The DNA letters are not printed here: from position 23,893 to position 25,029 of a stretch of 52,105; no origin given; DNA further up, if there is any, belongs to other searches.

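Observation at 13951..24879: Aldolase, class IV aminotransferase, fold-III decarboxylase and ATP-grasp: a candidate pathway making an amine and ligating it to a uronic acid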

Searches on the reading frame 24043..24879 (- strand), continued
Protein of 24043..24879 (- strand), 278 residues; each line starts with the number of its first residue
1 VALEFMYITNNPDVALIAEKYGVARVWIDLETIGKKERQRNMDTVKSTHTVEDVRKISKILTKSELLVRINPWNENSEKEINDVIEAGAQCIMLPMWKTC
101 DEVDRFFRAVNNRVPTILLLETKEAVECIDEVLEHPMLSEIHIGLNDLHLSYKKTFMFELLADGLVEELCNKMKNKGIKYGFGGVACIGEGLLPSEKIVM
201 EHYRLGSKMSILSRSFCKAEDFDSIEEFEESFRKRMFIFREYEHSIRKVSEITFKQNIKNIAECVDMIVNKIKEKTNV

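Call 69: search_protein_families(library=pfam, proteins=[P0192, P0200, P0272, P0198, P0223, P0283, P0185, P0216, P0285, P0296], max_evalue=0.001)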
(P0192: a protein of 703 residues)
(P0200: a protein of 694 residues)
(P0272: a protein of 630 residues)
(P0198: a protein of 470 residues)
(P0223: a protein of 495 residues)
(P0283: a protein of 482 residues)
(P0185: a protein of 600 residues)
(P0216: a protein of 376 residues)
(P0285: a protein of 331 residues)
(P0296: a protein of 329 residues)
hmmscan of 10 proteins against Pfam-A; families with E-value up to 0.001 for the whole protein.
P0192 (703 aa): 3 families
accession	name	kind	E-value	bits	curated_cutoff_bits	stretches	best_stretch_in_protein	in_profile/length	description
PF02784.22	Orn_Arg_deC_N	-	5.8e-19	68.9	23.4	1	331-568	9-246/247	Pyridoxal-dependent decarboxylase, pyridoxal binding domain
PF00278.28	Orn_DAP_Arg_deC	-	2.1e-05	25.2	23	1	438-657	5-95/95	Pyridoxal-dependent decarboxylase, C-terminal sheet domain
PF25509.1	DUF7916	-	2.9e-05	23.7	27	1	41-108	142-207/296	Domain of unknown function (DUF7916)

P0200 (694 aa): 3 families
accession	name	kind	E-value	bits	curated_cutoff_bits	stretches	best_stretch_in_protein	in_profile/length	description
PF02784.22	Orn_Arg_deC_N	-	1.5e-26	93.8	23.4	1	324-561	8-246/247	Pyridoxal-dependent decarboxylase, pyridoxal binding domain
PF03328.21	HpcH_HpaI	-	2.7e-11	43.6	25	1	10-153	9-159/221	HpcH/HpaI aldolase/citrate lyase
PF00278.28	Orn_DAP_Arg_deC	-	0.00048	20.8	23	1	564-651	7-95/95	Pyridoxal-dependent decarboxylase, C-terminal sheet domain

P0272 (630 aa): 10 families
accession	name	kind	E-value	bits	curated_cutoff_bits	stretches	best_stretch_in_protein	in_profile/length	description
PF02719.21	Polysacc_synt_2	-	3.5e-106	355.1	20.2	1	308-589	1-291/293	Polysaccharide biosynthesis protein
PF01370.27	Epimerase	-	6.7e-27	94.9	20.9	1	308-524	1-236/240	NAD dependent epimerase/dehydratase family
PF04321.23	RmlD_sub_bind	-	3.9e-18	66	27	1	307-498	2-180/287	RmlD substrate binding domain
PF16363.11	GDP_Man_Dehyd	-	2.9e-16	60.3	27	1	309-432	1-131/332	GDP-mannose 4,6 dehydratase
PF01073.25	3Beta_HSD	-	8.2e-13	48.4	22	1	309-437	1-123/280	3-beta hydroxysteroid dehydrogenase/isomerase family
PF03328.21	HpcH_HpaI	-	2.2e-10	40.7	25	1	3-151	4-159/221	HpcH/HpaI aldolase/citrate lyase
PF08659.16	KR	-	5.8e-08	33.3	22.6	1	308-430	3-136/180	KR domain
PF07993.18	NAD_binding_4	-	6.2e-07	29.3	20.1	1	372-437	83-143/258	Male sterility protein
PF13460.12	NAD_binding_10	-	1.4e-05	25.5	27.2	1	312-469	1-145/184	NAD(P)H-binding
PF00106.31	adh_short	-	1.6e-05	24.9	26.6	1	307-380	2-73/195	short chain dehydrogenase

P0198 (470 aa): 2 families
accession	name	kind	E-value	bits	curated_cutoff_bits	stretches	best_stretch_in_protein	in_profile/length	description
PF02397.22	Bac_transf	-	1.4e-71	240.1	27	1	6-184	1-178/179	Bacterial sugar transferase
PF03328.21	HpcH_HpaI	-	1.7e-13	50.8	25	1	208-347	9-155/221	HpcH/HpaI aldolase/citrate lyase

P0223 (495 aa): 3 families
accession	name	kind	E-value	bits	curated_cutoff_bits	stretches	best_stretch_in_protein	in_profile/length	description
PF02397.22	Bac_transf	-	8.1e-61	205.1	27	1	2-181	1-178/179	Bacterial sugar transferase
PF03328.21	HpcH_HpaI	-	2.3e-11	43.9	25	1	222-367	8-159/221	HpcH/HpaI aldolase/citrate lyase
PF04055.27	Radical_SAM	-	0.00037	21.2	29.5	0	198-296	70-161/166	Radical SAM superfamily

P0283 (482 aa): 2 families
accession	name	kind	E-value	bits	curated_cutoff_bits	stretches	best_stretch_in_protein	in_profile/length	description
PF02397.22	Bac_transf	-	3.2e-63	212.9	27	1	14-195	1-179/179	Bacterial sugar transferase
PF03328.21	HpcH_HpaI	-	1e-07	31.9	25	1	271-358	60-157/221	HpcH/HpaI aldolase/citrate lyase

P0185 (600 aa): 3 families
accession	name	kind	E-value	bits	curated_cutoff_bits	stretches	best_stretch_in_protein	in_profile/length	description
PF03328.21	HpcH_HpaI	-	2.1e-09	37.5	25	1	331-476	8-160/221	HpcH/HpaI aldolase/citrate lyase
PF01729.25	QRPTase_C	-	0.00063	20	23.1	0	395-441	85-129/169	Quinolinate phosphoribosyl transferase, C-terminal domain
PF13727.12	CoA_binding_3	-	0.00084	19.8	25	1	115-249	45-164/175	CoA-binding domain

P0216 (376 aa): 2 families
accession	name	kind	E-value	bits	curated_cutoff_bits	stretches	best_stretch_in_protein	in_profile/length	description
PF03328.21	HpcH_HpaI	-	2.1e-13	50.5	25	1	42-186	8-159/221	HpcH/HpaI aldolase/citrate lyase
PF25509.1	DUF7916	-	0.00076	19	27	0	110-136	181-207/296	Domain of unknown function (DUF7916)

P0285 (331 aa): 2 families
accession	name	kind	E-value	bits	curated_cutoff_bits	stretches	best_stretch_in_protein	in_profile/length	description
PF00724.26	Oxidored_FMN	-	6.3e-21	75.5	27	1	4-145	1-151/342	NADH:flavin oxidoreductase / NADH oxidase family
PF03328.21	HpcH_HpaI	-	0.00011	22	25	1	137-214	74-160/221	HpcH/HpaI aldolase/citrate lyase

P0296 (329 aa): 2 families
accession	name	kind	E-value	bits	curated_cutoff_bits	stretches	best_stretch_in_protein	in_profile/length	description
PF00596.27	Aldolase_II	-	4.5e-41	141.2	22.2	1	8-142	2-142/183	Class II Aldolase and Adducin N-terminal domain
PF03328.21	HpcH_HpaI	-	3.5e-05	23.6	25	1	131-206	73-157/221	HpcH/HpaI aldolase/citrate lyase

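Call 73: find_homologous_proteins(query=L088:14995-15816:+, max_evalue=1e-10)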
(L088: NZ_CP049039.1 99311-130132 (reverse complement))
Query L088:14995-15816:+ (273 aa): 3841 proteins with E <= 1e-10 among 8000 candidates; the best 120 are listed.
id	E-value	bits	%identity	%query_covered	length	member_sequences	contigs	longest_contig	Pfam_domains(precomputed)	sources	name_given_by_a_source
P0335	2.9e-173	592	100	100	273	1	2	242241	PF03328.21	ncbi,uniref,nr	ncbi:aldolase (plasmid) [Pseudohalocynthiibacter aestuariivivens]|uniref:Aldolase/citrate lyase fami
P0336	7.9e-139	480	81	100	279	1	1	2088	PF03328.21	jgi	jgi:2-keto-3-deoxy-L-rhamnonate aldolase RhmA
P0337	1.2e-127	443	76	100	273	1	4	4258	PF03328.21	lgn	-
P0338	2.3e-123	429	74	100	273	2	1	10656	PF03328.21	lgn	-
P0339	1.1e-121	423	73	100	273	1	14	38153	PF03328.21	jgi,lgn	jgi:2-keto-3-deoxy-L-rhamnonate aldolase RhmA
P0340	4.8e-121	421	71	100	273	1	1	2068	PF03328.21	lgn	-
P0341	7.6e-118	411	68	100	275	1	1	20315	PF03328.21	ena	-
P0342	2.5e-116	406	68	100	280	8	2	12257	PF03328.21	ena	-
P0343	8.8e-116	404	68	100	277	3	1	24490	PF03328.21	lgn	-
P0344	3.2e-115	402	68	100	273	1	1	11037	PF03328.21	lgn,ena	-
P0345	8.3e-115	401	67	100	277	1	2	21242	PF03328.21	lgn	-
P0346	5.4e-114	398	66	100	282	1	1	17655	PF03328.21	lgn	-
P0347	7.8e-114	398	67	100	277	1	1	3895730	PF03328.21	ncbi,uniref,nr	ncbi:aldolase/citrate lyase family protein [Fuscovulum ytuae]|uniref:Aldolase/citrate lyase family p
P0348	3.6e-112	392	67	99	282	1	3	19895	PF03328.21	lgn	-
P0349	9.4e-112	391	65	100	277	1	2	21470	PF03328.21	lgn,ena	-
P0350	9.9e-112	391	66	100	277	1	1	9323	PF03328.21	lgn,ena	-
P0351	1.1e-111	391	65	100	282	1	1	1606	PF03328.21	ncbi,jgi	jgi:hypothetical protein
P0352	1.3e-111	390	65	100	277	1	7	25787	PF03328.21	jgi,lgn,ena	jgi:2-keto-3-deoxy-L-rhamnonate aldolase RhmA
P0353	1.4e-111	390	66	100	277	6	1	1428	PF03328.21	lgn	-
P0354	1.4e-111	390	64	100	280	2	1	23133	PF03328.21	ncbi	-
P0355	1.5e-111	390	66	100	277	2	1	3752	PF03328.21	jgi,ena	-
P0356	3.1e-111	389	65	100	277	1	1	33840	PF03328.21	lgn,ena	-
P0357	3.2e-111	389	65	100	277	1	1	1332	PF03328.21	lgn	-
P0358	3.7e-111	389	67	100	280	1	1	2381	PF03328.21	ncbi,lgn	-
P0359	5.7e-111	388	65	100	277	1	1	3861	PF03328.21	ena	-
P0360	5.8e-111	388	65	100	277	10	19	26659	PF03328.21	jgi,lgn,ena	jgi:2-keto-3-deoxy-L-rhamnonate aldolase RhmA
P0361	6.8e-111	388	66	100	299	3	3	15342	PF03328.21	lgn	-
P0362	1.0e-110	387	66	98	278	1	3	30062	PF03328.21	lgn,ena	-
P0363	2.1e-110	386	66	100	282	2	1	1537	PF03328.21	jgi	-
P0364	2.4e-110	386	66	100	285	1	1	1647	PF03328.21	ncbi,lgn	-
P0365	2.4e-110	386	64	100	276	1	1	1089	PF03328.21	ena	-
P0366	4.4e-110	385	65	100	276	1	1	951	PF03328.21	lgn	-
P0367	8.8e-110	384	65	100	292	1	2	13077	PF03328.21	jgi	jgi:2-keto-3-deoxy-L-rhamnonate aldolase RhmA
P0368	1.0e-109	384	66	100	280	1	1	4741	PF03328.21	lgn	-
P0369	1.3e-109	384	66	100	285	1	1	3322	PF03328.21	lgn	-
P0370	1.6e-109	384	64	100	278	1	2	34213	PF03328.21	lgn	-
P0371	2.4e-109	383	68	100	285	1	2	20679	PF03328.21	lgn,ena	-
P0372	4.4e-109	382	68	99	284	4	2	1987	PF03328.21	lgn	-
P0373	4.4e-109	382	64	100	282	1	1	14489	PF03328.21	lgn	-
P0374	4.8e-109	382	65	100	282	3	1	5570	PF03328.21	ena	-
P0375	7.2e-109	381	65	100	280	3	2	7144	PF03328.21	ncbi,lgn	-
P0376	7.9e-109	381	64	100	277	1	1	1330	PF03328.21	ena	-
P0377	2.8e-108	379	65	100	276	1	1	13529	PF03328.21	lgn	-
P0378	3.5e-108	379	65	99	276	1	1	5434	PF03328.21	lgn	-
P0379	1.0e-107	378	65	99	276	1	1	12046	PF03328.21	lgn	-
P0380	1.4e-107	377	66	100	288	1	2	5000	PF03328.21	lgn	-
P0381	1.5e-107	377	64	99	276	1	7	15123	PF03328.21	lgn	-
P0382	1.7e-107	377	65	99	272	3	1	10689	PF03328.21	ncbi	-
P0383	2.2e-107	376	65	99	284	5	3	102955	PF03328.21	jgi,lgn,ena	-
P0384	4.6e-107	375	66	100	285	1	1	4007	PF03328.21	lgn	-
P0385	4.9e-107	375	66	100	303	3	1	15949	PF03328.21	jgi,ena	-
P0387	7.2e-107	375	65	100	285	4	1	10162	PF03328.21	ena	-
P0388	1.2e-106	374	65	99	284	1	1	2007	PF03328.21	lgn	-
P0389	1.4e-106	374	63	100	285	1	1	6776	PF03328.21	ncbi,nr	ncbi:MAG: aldolase/citrate lyase family protein [Gammaproteobacteria bacterium]|nr:aldolase/citrate 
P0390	1.6e-106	374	65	100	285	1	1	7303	PF03328.21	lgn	-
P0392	4.8e-106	372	65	99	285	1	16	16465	PF03328.21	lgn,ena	-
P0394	5.7e-106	372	64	100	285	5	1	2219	PF03328.21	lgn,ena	-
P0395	7.7e-106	371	63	100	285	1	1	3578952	PF03328.21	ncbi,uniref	ncbi:aldolase/citrate lyase family protein [Roseovarius sp. C7]|uniref:aldolase/citrate lyase family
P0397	2.4e-105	370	62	100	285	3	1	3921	PF03328.21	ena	-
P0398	8.2e-105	368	64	100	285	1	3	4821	PF03328.21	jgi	jgi:hypothetical protein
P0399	1.8e-104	367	66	100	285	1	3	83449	PF03328.21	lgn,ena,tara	tara:strand:+ start:32444 stop:33301 length:858 start_codon:yes stop_codon:yes gene_type:complete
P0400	2.0e-104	367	63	99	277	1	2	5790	PF03328.21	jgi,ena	-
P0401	2.2e-104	367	63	100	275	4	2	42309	PF03328.21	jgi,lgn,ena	-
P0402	3.7e-104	366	63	100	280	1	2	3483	PF03328.21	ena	-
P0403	4.0e-104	366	64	100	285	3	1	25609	PF03328.21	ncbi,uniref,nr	ncbi:aldolase/citrate lyase family protein [Roseovarius sp. ZX-A-9]|uniref:aldolase/citrate lyase fa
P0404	5.5e-104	365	64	97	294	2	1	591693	PF03328.21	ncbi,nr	nr:aldolase/citrate lyase family protein [Roseovarius nanhaiticus]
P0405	5.8e-104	365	63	100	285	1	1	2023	PF03328.21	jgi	-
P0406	6.6e-104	365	64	100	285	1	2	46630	PF03328.21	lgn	-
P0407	8.7e-104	365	64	100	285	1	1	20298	PF03328.21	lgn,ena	-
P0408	1.6e-103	364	62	100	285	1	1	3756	PF03328.21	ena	-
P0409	1.3e-102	361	63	100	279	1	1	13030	PF03328.21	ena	-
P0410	2.2e-102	360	63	100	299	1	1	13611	PF03328.21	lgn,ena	-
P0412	9.1e-102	358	62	100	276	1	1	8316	PF03328.21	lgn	-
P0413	1.6e-101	357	62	100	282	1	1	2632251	PF03328.21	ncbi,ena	-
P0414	5.4e-101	356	62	100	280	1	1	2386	PF03328.21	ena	-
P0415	1.8e-100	354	61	100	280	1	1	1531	PF03328.21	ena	-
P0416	2.1e-100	354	60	100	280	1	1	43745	PF03328.21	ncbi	-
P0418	1.2e-99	351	62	100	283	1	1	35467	PF03328.21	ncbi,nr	ncbi:MAG: aldolase [Rhodobacteraceae bacterium]|nr:aldolase [Paracoccaceae bacterium]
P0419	2.0e-99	350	60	100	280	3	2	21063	PF03328.21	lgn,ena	-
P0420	3.5e-99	350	62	100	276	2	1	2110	PF03328.21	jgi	jgi:hypothetical protein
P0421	8.5e-99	348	61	100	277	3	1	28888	PF03328.21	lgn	-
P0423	1.2e-98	348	64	99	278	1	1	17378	PF03328.21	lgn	-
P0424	2.1e-98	347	61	99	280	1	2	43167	PF03328.21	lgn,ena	-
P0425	2.9e-98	347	62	100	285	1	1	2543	PF03328.21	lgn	-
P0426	2.9e-98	347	58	100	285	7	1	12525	PF03328.21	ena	-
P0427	7.2e-98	345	60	100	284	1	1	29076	PF03328.21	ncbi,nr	ncbi:MAG: aldolase [Rhodobacteraceae bacterium]|nr:aldolase [Paracoccaceae bacterium]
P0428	8.7e-98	345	60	100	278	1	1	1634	PF03328.21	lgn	-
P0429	1.0e-97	345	60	99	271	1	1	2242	PF03328.21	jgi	jgi:hypothetical protein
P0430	1.6e-97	344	59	100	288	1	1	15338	PF03328.21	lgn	-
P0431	1.6e-97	344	62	96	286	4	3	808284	PF03328.21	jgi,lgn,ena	jgi:hypothetical protein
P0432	1.7e-97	344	62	97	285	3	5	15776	PF03328.21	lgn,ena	-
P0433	3.2e-97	343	61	99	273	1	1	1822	PF03328.21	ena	-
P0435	4.6e-97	343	61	99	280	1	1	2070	PF03328.21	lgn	-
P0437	5.7e-97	342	61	97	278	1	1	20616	PF03328.21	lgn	-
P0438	5.8e-97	342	59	100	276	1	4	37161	PF03328.21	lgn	-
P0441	8.2e-97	342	60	99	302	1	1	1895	PF03328.21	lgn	-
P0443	1.8e-96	341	62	100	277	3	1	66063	PF03328.21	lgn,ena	-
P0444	2.3e-96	340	65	93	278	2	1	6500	PF03328.21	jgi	jgi:2-keto-3-deoxy-L-rhamnonate aldolase RhmA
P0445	2.5e-96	340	58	98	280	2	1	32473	PF03328.21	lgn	-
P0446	2.7e-96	340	62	99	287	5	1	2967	PF03328.21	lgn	-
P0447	2.9e-96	340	56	100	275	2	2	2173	PF03328.21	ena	-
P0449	5.0e-96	339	57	100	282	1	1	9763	PF03328.21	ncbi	-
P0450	5.1e-96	339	63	99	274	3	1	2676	PF03328.21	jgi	jgi:hypothetical protein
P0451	7.3e-96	339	56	100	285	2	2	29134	PF03328.21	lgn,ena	-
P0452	7.6e-96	339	61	97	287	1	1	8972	PF03328.21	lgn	-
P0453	8.5e-96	339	61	97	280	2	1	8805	PF03328.21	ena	-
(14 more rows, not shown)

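Call 74: find_encoding_contigs(protein=P0347, flank=9000, max_places=1)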
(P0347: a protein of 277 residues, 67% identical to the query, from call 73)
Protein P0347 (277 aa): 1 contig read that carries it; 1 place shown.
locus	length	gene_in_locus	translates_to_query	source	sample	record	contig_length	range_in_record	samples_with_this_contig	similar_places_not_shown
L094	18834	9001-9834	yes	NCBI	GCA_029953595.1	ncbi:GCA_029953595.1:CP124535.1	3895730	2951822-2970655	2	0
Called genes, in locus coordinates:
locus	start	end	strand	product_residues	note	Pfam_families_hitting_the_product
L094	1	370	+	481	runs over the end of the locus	PF00171:Aldedh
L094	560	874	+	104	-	-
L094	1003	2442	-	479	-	PF05598:DUF772, PF01609:DDE_Tnp_1, PF13751:DDE_Tnp_1_6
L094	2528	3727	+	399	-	-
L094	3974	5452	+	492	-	-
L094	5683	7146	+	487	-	PF00571:CBS (faint), PF01041:DegT_DnrJ_EryC1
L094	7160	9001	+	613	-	PF13522:GATase_6, PF13537:GATase_7, PF00733:Asn_synthase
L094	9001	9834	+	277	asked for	PF03328:HpcH_HpaI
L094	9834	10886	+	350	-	PF03102:NeuB, PF08666:SAF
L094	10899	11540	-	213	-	PF02397:Bac_transf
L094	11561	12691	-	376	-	PF02350:Epimerase_2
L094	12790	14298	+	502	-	PF03023:MurJ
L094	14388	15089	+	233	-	PF02348:CTP_transf_3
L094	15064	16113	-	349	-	-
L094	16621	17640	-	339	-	PF01548:DEDD_Tnp_IS110, PF02371:Transposase_20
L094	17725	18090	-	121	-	-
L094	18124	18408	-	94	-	-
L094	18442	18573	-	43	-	-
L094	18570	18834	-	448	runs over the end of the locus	-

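Call 75: find_encoding_contigs(protein=P0413, flank=9000, max_places=1)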
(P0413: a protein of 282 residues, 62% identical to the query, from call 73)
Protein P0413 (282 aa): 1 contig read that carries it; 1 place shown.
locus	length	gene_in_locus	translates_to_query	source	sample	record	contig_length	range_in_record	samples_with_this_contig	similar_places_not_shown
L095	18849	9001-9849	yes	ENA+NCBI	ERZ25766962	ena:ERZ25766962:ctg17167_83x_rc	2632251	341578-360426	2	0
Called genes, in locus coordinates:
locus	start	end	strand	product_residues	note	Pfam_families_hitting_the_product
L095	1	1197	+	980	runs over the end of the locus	PF13510:Fer2_4, PF07992:Pyr_redox_2 (weak), PF12831:FAD_oxidored (weak), PF17806:SO_alpha_A3, PF01571:GCV_T, PF08669:GCV_T_C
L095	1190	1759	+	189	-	PF01571:GCV_T (weak)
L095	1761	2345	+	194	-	-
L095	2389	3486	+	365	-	PF01571:GCV_T, PF08669:GCV_T_C (weak)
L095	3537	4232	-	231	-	-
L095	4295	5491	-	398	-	PF02771:Acyl-CoA_dh_N, PF02770:Acyl-CoA_dh_M, PF00441:Acyl-CoA_dh_1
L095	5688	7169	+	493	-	PF00571:CBS (faint), PF01041:DegT_DnrJ_EryC1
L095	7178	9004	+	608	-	PF13522:GATase_6, PF13537:GATase_7, PF00733:Asn_synthase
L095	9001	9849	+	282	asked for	PF03328:HpcH_HpaI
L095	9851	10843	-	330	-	PF01380:SIS, PF00571:CBS (weak)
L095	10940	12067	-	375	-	PF02350:Epimerase_2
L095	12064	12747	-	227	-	PF02348:CTP_transf_3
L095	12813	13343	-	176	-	PF00117:GATase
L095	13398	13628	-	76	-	-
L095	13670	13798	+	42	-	-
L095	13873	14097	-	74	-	-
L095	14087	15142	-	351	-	PF03102:NeuB, PF08666:SAF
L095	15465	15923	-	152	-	PF00977:His_biosynth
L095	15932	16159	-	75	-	-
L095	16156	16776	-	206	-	-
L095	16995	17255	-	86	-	-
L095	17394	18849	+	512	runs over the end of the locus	PF03023:MurJ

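Call 76: find_encoding_contigs(protein=P0431, flank=9000, max_places=1)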
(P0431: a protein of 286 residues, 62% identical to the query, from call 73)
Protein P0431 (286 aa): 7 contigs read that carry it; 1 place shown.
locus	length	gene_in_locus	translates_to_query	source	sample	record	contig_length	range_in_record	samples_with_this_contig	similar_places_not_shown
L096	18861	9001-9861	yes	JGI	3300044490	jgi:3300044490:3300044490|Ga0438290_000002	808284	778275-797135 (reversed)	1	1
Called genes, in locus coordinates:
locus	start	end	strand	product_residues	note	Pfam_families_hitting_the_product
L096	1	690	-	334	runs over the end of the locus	PF03102:NeuB, PF08666:SAF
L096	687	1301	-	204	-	PF17836:PglD_N, PF00132:Hexapep (faint)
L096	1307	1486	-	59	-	-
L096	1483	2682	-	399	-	PF01041:DegT_DnrJ_EryC1, PF00155:Aminotran_1_2 (weak)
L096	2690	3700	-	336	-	PF01073:3Beta_HSD, PF01370:Epimerase, PF02719:Polysacc_synt_2, PF04321:RmlD_sub_bind, PF05368:NmrA, PF07993:NAD_binding_4, PF16363:GDP_Man_Dehyd, PF13460:NAD_binding_10, +1 more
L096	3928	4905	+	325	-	PF01073:3Beta_HSD, PF01370:Epimerase, PF02719:Polysacc_synt_2, PF04321:RmlD_sub_bind, PF07993:NAD_binding_4 (weak), PF13460:NAD_binding_10 (weak), PF16363:GDP_Man_Dehyd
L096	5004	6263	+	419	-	PF04932:Wzy_C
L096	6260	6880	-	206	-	PF02397:Bac_transf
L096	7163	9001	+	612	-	PF13522:GATase_6, PF13537:GATase_7, PF00733:Asn_synthase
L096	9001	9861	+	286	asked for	PF03328:HpcH_HpaI (weak)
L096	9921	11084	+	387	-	PF13439:Glyco_transf_4 (faint), PF13579:Glyco_trans_4_4 (faint)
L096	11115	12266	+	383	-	PF13439:Glyco_transf_4, PF13477:Glyco_trans_4_2, PF13579:Glyco_trans_4_4, PF00534:Glycos_transf_1, PF13692:Glyco_trans_1_4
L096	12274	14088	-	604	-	PF13522:GATase_6, PF13537:GATase_7, PF00733:Asn_synthase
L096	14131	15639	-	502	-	PF03023:MurJ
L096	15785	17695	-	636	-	PF01073:3Beta_HSD, PF01370:Epimerase, PF02719:Polysacc_synt_2, PF04321:RmlD_sub_bind, PF16363:GDP_Man_Dehyd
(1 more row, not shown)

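Call 81: find_encoding_contigs(protein=P0272, flank=9000, max_places=2)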
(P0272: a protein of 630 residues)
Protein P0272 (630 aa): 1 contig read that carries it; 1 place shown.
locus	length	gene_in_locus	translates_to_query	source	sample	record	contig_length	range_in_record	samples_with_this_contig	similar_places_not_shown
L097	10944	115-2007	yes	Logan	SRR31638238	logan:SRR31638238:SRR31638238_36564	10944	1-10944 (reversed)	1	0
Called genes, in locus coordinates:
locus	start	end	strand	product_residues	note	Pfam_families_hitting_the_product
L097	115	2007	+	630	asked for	PF03328:HpcH_HpaI, PF01073:3Beta_HSD, PF01370:Epimerase, PF02719:Polysacc_synt_2, PF04321:RmlD_sub_bind, PF08659:KR, PF13460:NAD_binding_10 (weak), PF16363:GDP_Man_Dehyd, +2 more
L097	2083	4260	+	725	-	PF00664:ABC_membrane, PF00005:ABC_tran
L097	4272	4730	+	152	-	PF08909:DUF1854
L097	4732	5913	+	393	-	PF07075:NamZ_N, PF20732:NamZ_C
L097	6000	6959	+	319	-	PF07963:N_methyl (weak)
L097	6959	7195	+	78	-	-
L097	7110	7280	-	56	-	-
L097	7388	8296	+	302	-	PF07963:N_methyl (weak)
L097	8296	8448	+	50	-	-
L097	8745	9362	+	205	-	-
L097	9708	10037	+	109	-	PF06153:CdAMP_rec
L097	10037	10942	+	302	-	?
